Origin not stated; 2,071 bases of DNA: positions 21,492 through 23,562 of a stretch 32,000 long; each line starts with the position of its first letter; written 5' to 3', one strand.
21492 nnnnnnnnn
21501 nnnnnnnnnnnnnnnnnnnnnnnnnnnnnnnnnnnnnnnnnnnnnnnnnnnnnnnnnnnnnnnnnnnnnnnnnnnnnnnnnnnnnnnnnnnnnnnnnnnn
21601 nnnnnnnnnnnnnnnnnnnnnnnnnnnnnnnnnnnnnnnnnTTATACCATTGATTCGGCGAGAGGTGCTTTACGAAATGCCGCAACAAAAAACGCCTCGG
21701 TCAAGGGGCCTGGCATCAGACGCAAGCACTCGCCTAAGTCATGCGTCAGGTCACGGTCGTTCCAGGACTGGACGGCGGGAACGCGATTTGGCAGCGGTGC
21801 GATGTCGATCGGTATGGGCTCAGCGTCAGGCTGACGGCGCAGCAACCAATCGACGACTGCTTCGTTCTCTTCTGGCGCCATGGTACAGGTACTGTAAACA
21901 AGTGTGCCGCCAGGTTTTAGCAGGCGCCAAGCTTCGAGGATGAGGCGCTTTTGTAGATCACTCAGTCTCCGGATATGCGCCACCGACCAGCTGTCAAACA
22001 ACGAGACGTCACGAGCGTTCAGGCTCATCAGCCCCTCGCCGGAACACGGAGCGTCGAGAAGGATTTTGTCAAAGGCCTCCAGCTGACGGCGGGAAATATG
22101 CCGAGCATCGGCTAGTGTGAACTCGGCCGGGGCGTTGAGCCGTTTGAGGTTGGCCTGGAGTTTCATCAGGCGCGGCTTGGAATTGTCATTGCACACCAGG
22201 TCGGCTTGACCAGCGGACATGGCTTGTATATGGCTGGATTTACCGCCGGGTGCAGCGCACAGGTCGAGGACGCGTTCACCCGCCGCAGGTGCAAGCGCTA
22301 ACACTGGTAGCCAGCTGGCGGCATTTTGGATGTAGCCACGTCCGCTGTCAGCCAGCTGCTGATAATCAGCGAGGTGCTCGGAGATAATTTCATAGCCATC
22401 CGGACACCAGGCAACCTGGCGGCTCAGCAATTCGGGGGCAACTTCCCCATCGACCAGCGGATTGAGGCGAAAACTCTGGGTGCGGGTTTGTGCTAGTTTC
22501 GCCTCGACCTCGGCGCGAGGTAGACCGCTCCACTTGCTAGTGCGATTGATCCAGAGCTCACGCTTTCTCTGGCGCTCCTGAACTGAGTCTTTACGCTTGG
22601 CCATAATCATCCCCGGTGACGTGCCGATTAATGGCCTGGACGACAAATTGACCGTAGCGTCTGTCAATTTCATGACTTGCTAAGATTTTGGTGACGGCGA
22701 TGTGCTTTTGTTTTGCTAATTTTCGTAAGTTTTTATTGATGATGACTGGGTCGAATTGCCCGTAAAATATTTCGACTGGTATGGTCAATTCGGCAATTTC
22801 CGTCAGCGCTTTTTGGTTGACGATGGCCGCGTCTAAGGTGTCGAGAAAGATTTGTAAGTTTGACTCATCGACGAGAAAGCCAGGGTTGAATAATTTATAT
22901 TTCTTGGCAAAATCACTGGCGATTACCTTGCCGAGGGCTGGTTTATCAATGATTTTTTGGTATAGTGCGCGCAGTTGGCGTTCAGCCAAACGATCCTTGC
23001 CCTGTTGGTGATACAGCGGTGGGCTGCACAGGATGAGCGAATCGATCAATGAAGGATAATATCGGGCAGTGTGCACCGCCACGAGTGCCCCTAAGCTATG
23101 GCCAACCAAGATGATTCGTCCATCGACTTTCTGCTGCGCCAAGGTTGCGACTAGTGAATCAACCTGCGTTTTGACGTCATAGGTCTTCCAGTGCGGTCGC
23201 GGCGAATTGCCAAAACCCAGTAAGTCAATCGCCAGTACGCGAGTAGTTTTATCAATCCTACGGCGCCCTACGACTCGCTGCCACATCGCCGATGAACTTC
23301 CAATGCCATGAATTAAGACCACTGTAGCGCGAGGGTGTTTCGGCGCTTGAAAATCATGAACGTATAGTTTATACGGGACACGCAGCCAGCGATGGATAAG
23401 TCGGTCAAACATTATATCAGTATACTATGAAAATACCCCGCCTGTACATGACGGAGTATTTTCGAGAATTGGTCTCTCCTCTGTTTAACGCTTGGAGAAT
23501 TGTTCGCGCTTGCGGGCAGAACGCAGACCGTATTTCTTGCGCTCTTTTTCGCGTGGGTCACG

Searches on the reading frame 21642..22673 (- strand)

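Call 40: search_protein_families(library=pfam, proteins=[window:21642-22673:-], max_evalue=0.001)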
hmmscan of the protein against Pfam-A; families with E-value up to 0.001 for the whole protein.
window:21642-22673:- (343 aa): 4 families
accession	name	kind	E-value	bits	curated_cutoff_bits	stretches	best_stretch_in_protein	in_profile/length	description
PF01189.24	Methyltr_RsmB-F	-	3.2e-48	164.5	27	1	125-334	2-199/199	16S rRNA methyltransferase RsmB/F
PF13649.12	Methyltransf_25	-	1.2e-05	26.4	27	0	135-206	1-70/97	Methyltransferase domain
PF13847.12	Methyltransf_31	-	3.9e-05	23.8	27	1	131-265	3-114/145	Methyltransferase domain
PF17125.10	Methyltr_RsmF_N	-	0.0006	20.6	34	0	42-118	6-86/86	N-terminal domain of 16S rRNA methyltransferase RsmF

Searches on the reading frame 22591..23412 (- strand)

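Call 40: search_protein_families(library=pfam, proteins=[window:22591-23412:-], max_evalue=0.001)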
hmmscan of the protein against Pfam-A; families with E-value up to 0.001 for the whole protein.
window:22591-23412:- (273 aa): 12 families
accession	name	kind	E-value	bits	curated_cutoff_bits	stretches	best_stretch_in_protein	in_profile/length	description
PF00561.26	Abhydrolase_1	-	1.3e-21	77.9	25.8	1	30-159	2-144/245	alpha/beta hydrolase fold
PF12146.15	Hydrolase_4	-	4.5e-21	75.7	27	1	26-235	2-216/239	Serine aminopeptidase, S33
PF12697.13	Abhydrolase_6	-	7.5e-19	69.7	26.3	1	31-150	1-112/217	Alpha/beta hydrolase family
PF02230.22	Abhydrolase_2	-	9e-07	29.4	23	0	85-131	91-138/217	Phospholipase/Carboxylesterase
PF06821.19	Ser_hydrolase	-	1.4e-06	28.8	22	1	32-146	2-105/172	Serine hydrolase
PF00975.26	Thioesterase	-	3.4e-06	27.9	26.4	1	30-119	2-87/226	Thioesterase domain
PF10230.15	LIDHydrolase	-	6e-06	26.6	27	1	53-133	29-120/262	Lipid-droplet associated hydrolase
PF00756.26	Esterase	-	1.7e-05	25.1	22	1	70-136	89-153/251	Putative esterase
PF02089.21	Palm_thioest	-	0.00016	21.9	26.8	1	31-141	2-118/254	Palmitoyl protein thioesterase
PF07819.20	PGAP1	-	0.00016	21.9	24.3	1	93-154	86-147/233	PGAP1-like alpha/beta domain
PF05057.20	DUF676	-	0.00018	21.6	20.3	1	30-115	7-95/217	Putative serine esterase (DUF676)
PF06342.18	DUF1057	-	0.00036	20.1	21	1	20-151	27-157/297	Alpha/beta hydrolase of unknown function (DUF1057)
